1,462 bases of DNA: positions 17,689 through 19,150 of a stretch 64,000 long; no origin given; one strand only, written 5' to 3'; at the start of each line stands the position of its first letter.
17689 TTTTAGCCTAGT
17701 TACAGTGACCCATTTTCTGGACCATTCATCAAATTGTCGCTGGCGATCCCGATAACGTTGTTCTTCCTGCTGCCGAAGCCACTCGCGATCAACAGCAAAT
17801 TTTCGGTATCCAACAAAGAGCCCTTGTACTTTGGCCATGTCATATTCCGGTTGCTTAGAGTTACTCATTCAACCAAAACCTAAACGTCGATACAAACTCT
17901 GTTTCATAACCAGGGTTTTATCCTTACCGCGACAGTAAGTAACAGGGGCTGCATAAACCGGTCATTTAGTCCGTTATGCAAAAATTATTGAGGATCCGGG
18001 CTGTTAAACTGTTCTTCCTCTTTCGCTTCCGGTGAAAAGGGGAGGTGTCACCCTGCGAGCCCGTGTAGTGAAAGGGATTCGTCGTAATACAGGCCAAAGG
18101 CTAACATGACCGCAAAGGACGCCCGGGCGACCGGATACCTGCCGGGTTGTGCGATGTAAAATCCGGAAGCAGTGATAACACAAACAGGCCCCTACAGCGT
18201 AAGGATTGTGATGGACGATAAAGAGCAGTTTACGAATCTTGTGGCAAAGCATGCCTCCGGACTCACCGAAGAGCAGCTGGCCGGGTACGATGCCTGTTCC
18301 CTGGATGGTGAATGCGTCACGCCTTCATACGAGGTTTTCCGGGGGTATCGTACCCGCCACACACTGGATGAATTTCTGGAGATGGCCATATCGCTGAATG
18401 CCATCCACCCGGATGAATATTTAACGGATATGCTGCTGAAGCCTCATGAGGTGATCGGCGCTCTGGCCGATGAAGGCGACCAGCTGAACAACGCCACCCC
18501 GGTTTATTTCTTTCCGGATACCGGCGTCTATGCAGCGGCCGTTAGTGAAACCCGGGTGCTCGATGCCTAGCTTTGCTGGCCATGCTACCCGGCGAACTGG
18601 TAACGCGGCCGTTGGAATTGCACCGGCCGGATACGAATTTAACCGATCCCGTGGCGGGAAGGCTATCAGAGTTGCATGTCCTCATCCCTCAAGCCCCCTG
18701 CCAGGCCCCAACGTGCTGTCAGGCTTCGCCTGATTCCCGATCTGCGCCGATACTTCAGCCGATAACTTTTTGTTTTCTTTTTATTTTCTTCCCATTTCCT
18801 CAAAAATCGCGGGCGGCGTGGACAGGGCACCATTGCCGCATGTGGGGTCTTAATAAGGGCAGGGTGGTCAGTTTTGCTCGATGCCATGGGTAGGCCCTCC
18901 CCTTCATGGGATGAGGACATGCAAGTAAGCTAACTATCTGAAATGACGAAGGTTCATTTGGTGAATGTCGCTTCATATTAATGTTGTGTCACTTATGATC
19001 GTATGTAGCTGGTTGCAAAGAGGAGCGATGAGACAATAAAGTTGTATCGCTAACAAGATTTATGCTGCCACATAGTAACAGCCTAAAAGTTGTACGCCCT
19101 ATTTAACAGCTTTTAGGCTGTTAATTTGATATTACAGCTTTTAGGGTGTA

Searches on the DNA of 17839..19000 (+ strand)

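Call 5: search_dna_similar(query=window:17850-18650:+, collection=plasmids, mode=near, max_rows=15)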
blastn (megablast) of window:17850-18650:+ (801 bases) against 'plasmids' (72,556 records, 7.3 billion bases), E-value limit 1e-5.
Records with a match: 1395; places in all: 1431; records where one place covers at least 80% of the query: 1119.
Best place of each record, by identity: >=99% 709; 95-99% 449; 90-95% 237.
By first word of the organism name: Escherichia 514; Salmonella 418; Enterobacter 304; Klebsiella 81; Citrobacter 39; Leclercia 11; Raoultella 8; Serratia 7; Shigella 4; Kluyvera 2; and 6 more.
By predicted mobility (MOB-suite, as given by PLSDB): conjugative 1186; non-mobilizable 197; mobilizable 12.
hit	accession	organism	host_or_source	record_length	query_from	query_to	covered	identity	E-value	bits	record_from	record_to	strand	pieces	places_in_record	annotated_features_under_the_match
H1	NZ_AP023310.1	Salmonella enterica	Bos taurus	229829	1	801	100%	99.9%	0e+0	1486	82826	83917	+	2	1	hypothetical protein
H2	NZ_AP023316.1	Salmonella enterica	Bos taurus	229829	1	801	100%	99.9%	0e+0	1486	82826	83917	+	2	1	hypothetical protein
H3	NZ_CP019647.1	Salmonella enterica subsp. enterica serovar Typhimurium ...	Sus scrofa domesticus,pooled feces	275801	1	801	100%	99.9%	0e+0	1474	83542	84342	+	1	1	hypothetical protein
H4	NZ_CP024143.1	Escherichia coli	single cell,clinical patient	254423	1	801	100%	99.9%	0e+0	1474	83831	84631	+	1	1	hypothetical protein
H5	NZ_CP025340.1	Salmonella enterica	Sus scrofa domesticus,sick pig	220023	1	801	100%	99.9%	0e+0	1474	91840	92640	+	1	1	hypothetical protein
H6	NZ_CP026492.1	Escherichia coli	Homo sapiens,faecal sample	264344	1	801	100%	99.9%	0e+0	1474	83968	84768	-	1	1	hypothetical protein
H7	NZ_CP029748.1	Escherichia coli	Homo sapiens,Rectal swab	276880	1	801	100%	99.9%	0e+0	1474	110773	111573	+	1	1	hypothetical protein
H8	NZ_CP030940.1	Escherichia coli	Giant panda,fece sample,feces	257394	1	801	100%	99.9%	0e+0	1474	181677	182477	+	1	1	hypothetical protein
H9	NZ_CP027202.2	Escherichia coli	Culture,Sewage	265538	1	801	100%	99.9%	0e+0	1474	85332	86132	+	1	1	hypothetical protein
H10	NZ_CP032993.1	Escherichia coli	cell culture,Jin River water W5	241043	1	801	100%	99.9%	0e+0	1474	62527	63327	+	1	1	hypothetical protein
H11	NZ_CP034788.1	Escherichia coli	cell culture,chicken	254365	1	801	100%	99.9%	0e+0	1474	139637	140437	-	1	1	hypothetical protein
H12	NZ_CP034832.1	Salmonella sp. SSDFZ69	cell culture,feces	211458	1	801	100%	99.9%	0e+0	1474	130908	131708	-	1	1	hypothetical protein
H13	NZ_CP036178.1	Escherichia coli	Homo sapiens,Pure culture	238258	1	801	100%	99.9%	0e+0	1474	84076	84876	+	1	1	hypothetical protein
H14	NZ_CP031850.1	Klebsiella pneumoniae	Homo sapiens,blood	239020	1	801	100%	99.9%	0e+0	1474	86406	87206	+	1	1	hypothetical protein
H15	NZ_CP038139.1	Escherichia coli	pig,feces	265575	1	801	100%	99.9%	0e+0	1474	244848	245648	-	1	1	hypothetical protein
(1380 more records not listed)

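Call 6: search_dna_similar(query=window:17850-18650:+, collection=ecoli_genomes, mode=near, max_rows=15)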
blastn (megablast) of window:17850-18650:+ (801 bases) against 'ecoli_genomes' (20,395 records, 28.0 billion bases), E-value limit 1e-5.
Records with a match: 406; places in all: 410; records where one place covers at least 80% of the query: 283.
Genomes with a match: 401 of 5426; with a place that covers at least 80% of the query: 281. Places per genome that has any: lowest 1, median 1, highest 3. On chromosomes: 14 places; on plasmids: 396.
Best place of each record, by identity: >=99% 268; 95-99% 18; 90-95% 120.
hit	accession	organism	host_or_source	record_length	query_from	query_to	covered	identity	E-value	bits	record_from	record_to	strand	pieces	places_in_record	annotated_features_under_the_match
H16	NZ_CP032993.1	Escherichia coli strain W5-6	Jin River water W5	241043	1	801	100%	99.9%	0e+0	1474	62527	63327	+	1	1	hypothetical protein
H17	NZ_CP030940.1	Escherichia coli strain AMSHJX01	Giant panda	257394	1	801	100%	99.9%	0e+0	1474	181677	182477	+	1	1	hypothetical protein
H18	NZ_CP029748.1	Escherichia coli strain 2016C-3878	Homo sapiens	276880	1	801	100%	99.9%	0e+0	1474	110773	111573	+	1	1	hypothetical protein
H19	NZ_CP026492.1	Escherichia coli strain HS13-1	Homo sapiens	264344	1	801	100%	99.9%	0e+0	1474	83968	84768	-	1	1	hypothetical protein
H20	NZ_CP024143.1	Escherichia coli strain 14EC029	clinical patient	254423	1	801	100%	99.9%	0e+0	1474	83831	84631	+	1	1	hypothetical protein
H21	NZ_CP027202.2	Escherichia coli strain WCHEC025943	Sewage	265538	1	801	100%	99.9%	0e+0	1474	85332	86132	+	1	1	hypothetical protein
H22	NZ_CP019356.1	Escherichia coli strain XH990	Homo sapiens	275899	1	801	100%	99.9%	0e+0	1474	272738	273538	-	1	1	hypothetical protein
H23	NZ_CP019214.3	Escherichia coli strain WCHEC050613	Sewage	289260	1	801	100%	99.9%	0e+0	1474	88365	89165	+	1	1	hypothetical protein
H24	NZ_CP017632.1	Escherichia coli strain SLK172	Homo sapiens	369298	1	801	100%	99.9%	0e+0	1474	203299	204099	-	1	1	hypothetical protein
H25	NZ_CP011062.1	Escherichia coli str. Sanji strain Sanji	pheasant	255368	1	801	100%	99.9%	0e+0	1474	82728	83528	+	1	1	hypothetical protein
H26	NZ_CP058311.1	Escherichia coli strain AMSCJX04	Giant Panda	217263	1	801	100%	99.9%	0e+0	1474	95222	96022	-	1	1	hypothetical protein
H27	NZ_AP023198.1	Escherichia coli strain TUM18780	Homo sapiens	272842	1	801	100%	99.9%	0e+0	1474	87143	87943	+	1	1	hypothetical protein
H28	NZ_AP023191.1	Escherichia coli strain TUM18530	Homo sapiens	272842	1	801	100%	99.9%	0e+0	1474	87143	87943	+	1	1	hypothetical protein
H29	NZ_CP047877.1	Escherichia coli strain LD22-1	feces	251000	1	801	100%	99.9%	0e+0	1474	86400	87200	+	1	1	hypothetical protein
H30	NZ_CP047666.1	Escherichia coli strain LD26-1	feces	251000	1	801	100%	99.9%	0e+0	1474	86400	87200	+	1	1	hypothetical protein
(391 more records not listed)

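Call 7: get_annotated_region(hit=H25, flank=12000)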
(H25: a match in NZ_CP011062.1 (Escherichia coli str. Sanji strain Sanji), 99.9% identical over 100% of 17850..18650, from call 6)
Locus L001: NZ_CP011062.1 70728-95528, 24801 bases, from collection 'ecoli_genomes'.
description: Escherichia coli str. Sanji plasmid pSJ_255, complete sequence
organism: Escherichia coli str. Sanji strain Sanji (NCBI taxid 1441627)
replicon: plasmid pSJ_255; assembly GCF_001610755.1
host: pheasant; source: pheasant duodenum; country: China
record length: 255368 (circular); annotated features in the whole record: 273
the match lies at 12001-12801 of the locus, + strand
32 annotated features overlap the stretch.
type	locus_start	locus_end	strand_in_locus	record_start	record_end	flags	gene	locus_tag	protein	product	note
CDS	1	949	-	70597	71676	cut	-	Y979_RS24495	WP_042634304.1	cysteine protease StiP family protein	-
CDS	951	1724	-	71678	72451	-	-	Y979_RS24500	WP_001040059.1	hypothetical protein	-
CDS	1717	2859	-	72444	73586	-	-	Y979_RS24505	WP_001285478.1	phosphoribosyltransferase domain-containing protein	-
CDS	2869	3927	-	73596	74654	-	-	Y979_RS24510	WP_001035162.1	ATP-grasp domain-containing protein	-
CDS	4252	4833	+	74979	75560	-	-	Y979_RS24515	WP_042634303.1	TerD family protein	-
CDS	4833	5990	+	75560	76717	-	-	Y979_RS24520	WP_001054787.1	TerD family protein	-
CDS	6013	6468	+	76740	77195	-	-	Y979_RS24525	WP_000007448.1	tellurite resistance TerB family protein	-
CDS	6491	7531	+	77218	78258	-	terC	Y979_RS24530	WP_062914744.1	tellurium resistance membrane protein TerC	-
CDS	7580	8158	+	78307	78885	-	terD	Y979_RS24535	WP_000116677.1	tellurium resistance membrane protein TerD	-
CDS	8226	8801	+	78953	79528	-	-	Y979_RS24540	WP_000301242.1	TerD family protein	-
CDS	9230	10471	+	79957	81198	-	-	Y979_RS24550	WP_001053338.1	vWA domain-containing protein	-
CDS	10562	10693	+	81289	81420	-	-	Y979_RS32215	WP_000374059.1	hypothetical protein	-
CDS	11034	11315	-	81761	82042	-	-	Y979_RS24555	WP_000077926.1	hypothetical protein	-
CDS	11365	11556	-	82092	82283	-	-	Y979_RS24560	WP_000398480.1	DUF7706 family protein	-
CDS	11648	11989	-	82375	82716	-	-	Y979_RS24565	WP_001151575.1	hypothetical protein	-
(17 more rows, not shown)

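Call 12: search_dna_similar(query=window:17839-18215:+, collection=plasmids, mode=distant, max_rows=40, rows=spread)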
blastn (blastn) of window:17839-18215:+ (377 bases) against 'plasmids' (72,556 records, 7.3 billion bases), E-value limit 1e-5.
Records with a match: 1144; places in all: 1170; records where one place covers at least 80% of the query: 1110.
Best place of each record, by identity: >=99% 711; 95-99% 4; 90-95% 10; 80-90% 419.
By first word of the organism name: Escherichia 382; Salmonella 345; Enterobacter 289; Klebsiella 63; Citrobacter 33; Leclercia 10; Raoultella 8; Serratia 6; Shigella 2; Kluyvera 2; and 4 more.
By predicted mobility (MOB-suite, as given by PLSDB): conjugative 954; non-mobilizable 186; mobilizable 4.
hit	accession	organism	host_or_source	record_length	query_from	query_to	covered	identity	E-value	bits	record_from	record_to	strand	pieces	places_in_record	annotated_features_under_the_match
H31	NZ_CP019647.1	Salmonella enterica subsp. enterica serovar Typhimurium ...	Sus scrofa domesticus,pooled feces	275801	1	377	100%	100.0%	0e+0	681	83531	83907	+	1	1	hypothetical protein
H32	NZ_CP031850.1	Klebsiella pneumoniae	Homo sapiens,blood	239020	1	377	100%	100.0%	0e+0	681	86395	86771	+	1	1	hypothetical protein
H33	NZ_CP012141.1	Shigella flexneri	Homo sapiens,cell culture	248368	1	377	100%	100.0%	0e+0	681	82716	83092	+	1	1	hypothetical protein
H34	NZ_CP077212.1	Enterobacter cloacae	-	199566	1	377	100%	100.0%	0e+0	681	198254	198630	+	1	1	hypothetical protein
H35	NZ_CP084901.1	Escherichia coli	Homo sapiens,single bacteria,urine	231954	1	377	100%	100.0%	0e+0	681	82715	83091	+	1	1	hypothetical protein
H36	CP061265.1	Escherichia coli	Sheep,cell culture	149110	1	377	100%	100.0%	0e+0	681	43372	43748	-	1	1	none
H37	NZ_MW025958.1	Salmonella enterica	-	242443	1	377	100%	100.0%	0e+0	681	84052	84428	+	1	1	hypothetical protein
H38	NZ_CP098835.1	Salmonella enterica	pig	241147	1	377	100%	100.0%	0e+0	681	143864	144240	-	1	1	hypothetical protein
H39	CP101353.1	Salmonella enterica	Homo sapiens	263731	1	377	100%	100.0%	0e+0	681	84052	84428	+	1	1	hypothetical protein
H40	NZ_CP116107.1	Escherichia coli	whole organism,ICU patient rectal swab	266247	1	377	100%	100.0%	0e+0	681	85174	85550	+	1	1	hypothetical protein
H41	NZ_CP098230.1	Escherichia coli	bovine,whole organism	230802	1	377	100%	100.0%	0e+0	681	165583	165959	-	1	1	hypothetical protein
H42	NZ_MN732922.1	Escherichia coli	-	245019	1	377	100%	100.0%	0e+0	681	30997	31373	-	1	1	hypothetical protein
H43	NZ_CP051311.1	Salmonella enterica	swine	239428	1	377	100%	100.0%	0e+0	681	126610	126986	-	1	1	hypothetical protein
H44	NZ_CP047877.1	Escherichia coli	feces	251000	1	377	100%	100.0%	0e+0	681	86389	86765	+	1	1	hypothetical protein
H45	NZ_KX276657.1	Escherichia coli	Homo sapiens,USA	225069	1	377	100%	100.0%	0e+0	681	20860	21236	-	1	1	hypothetical protein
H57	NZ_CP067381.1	Klebsiella grimontii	Homo sapiens,urine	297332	58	377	85%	89.1%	6e-112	410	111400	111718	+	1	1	hypothetical protein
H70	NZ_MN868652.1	Escherichia coli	-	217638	340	377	10%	94.7%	1e-6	61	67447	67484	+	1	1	none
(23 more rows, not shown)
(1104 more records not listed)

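Call 13: get_annotated_region(hit=H57, flank=3000)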
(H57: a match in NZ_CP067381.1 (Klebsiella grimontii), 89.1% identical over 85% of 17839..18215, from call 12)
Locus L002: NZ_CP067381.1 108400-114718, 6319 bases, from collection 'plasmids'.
description: Klebsiella grimontii strain 2481359 plasmid p2481359-1-VIM1-MCR9, complete sequence
organism: Klebsiella grimontii (NCBI taxid 2058152)
taxonomy: Bacteria; Pseudomonadota; Gammaproteobacteria; Enterobacterales; Enterobacteriaceae; Klebsiella; Klebsiella grimontii
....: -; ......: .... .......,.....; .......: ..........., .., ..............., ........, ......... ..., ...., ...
typing (MOB-suite, as given by PLSDB): conjugative; replicon IncHI2A,rep_cluster_1088; relaxase MOBH; mating-pair formation MPF_F
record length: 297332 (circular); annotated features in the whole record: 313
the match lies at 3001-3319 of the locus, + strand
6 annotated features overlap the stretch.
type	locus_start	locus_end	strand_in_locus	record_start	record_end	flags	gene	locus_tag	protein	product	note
CDS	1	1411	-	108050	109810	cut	-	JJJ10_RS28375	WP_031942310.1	ATP-dependent helicase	-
CDS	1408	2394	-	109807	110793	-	-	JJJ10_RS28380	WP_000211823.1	hypothetical protein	-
CDS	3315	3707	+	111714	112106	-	-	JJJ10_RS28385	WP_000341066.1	hypothetical protein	-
CDS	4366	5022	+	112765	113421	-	-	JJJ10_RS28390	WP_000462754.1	trypsin-like serine protease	GO:0006508 - proteolysis [Evidence IEA]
CDS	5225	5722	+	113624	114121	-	-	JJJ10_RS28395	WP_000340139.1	membrane protein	-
CDS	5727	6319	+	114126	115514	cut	-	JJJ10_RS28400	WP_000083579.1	hypothetical protein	-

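Call 14: get_annotated_region(hit=H70, flank=2500)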
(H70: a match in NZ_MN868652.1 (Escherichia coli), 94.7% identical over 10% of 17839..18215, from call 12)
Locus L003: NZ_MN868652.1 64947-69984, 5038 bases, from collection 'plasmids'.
description: Escherichia coli strain ELE1 plasmid pELE1-215, complete sequence
organism: Escherichia coli (NCBI taxid 562)
taxonomy: Bacteria; Pseudomonadota; Gammaproteobacteria; Enterobacterales; Enterobacteriaceae; Escherichia; Escherichia coli
host: -; source: -; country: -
typing (MOB-suite, as given by PLSDB): conjugative; replicon IncHI1B,IncX1; relaxase MOBH; mating-pair formation MPF_F
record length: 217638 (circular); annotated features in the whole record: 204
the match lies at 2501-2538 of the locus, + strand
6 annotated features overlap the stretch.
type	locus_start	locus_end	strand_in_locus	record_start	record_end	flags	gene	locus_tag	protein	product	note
CDS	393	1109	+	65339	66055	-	-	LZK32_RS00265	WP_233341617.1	hypothetical protein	-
CDS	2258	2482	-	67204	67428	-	-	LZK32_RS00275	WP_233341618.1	hypothetical protein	-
CDS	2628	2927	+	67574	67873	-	-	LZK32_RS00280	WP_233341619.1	hypothetical protein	-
CDS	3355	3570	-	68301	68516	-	-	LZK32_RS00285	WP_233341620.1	hypothetical protein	-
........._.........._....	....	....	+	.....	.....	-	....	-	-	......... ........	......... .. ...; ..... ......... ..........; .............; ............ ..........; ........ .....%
CDS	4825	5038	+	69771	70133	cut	-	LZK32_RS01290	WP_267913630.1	alpha/beta hydrolase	-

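Call 43: search_rna_families(source=window, start=17880, end=18280, threshold=evalue, max_evalue=10, show_alignments=2)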
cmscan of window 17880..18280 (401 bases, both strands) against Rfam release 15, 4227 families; matches with E-value up to 10: 0.
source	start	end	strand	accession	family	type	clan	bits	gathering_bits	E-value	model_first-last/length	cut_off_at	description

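Call 69: search_rna_families(source=window, start=18600, end=19000, threshold=evalue, max_evalue=10)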
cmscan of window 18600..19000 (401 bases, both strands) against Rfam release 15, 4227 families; matches with E-value up to 10: 4.
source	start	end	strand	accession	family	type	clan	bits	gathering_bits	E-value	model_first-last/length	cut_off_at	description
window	18854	18903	-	RF03397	mir-1234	Gene; miRNA;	-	16.9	70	4.1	1-57/57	no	mir-1234 microRNA precursor family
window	18655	18739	-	RF00285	snoZ6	Gene; snRNA; snoRNA; CD-box;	-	16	35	0.63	1-91/91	no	Z6 small nucleolar RNA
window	18696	18731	+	RF00419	SNORA52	Gene; snRNA; snoRNA; HACA-box;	CL00038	11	71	8.9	15-51/134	no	Small nucleolar RNA SNORA52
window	18664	18696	-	RF01136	sR28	Gene; snRNA; snoRNA; CD-box;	-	8.8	39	9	20-55/55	no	Small nucleolar RNA sR28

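Call 88: search_dna_similar(query=window:18540-18600:+, collection=plasmids, mode=near, max_rows=8)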
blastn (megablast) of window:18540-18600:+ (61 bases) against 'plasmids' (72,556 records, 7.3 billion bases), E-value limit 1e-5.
Records with a match: 1149; places in all: 1149; records where one place covers at least 80% of the query: 1149.
Best place of each record, by identity: 95-99% 1149.
By first word of the organism name: Escherichia 380; Salmonella 344; Enterobacter 294; Klebsiella 64; Citrobacter 34; Leclercia 10; Raoultella 7; Serratia 7; Shigella 2; Kluyvera 2; and 5 more.
By predicted mobility (MOB-suite, as given by PLSDB): conjugative 962; non-mobilizable 183; mobilizable 4.
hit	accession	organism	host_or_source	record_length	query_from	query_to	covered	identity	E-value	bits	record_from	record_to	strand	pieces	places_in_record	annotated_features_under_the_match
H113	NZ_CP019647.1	Salmonella enterica subsp. enterica serovar Typhimurium ...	Sus scrofa domesticus,pooled feces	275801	1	61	100%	98.4%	7e-22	108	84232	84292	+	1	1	hypothetical protein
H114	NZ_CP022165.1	Escherichia coli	Homo sapiens,urine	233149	1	61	100%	98.4%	7e-22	108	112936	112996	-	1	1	hypothetical protein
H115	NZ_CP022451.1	Salmonella enterica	chicken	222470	1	61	100%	98.4%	7e-22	108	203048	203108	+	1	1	hypothetical protein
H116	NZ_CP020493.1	Salmonella enterica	chicken skin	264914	1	61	100%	98.4%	7e-22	108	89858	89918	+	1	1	hypothetical protein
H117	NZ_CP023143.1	Escherichia coli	food,raw milk cheese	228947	1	61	100%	98.4%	7e-22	108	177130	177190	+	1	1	hypothetical protein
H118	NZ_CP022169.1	Salmonella enterica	cell culture,Instant pork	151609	1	61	100%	98.4%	7e-22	108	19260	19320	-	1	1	hypothetical protein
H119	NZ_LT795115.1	Salmonella enterica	-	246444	1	61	100%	98.4%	7e-22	108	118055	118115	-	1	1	hypothetical protein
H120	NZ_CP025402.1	Escherichia coli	Homo sapiens,Respiratory secretions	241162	1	61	100%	98.4%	7e-22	108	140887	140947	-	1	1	hypothetical protein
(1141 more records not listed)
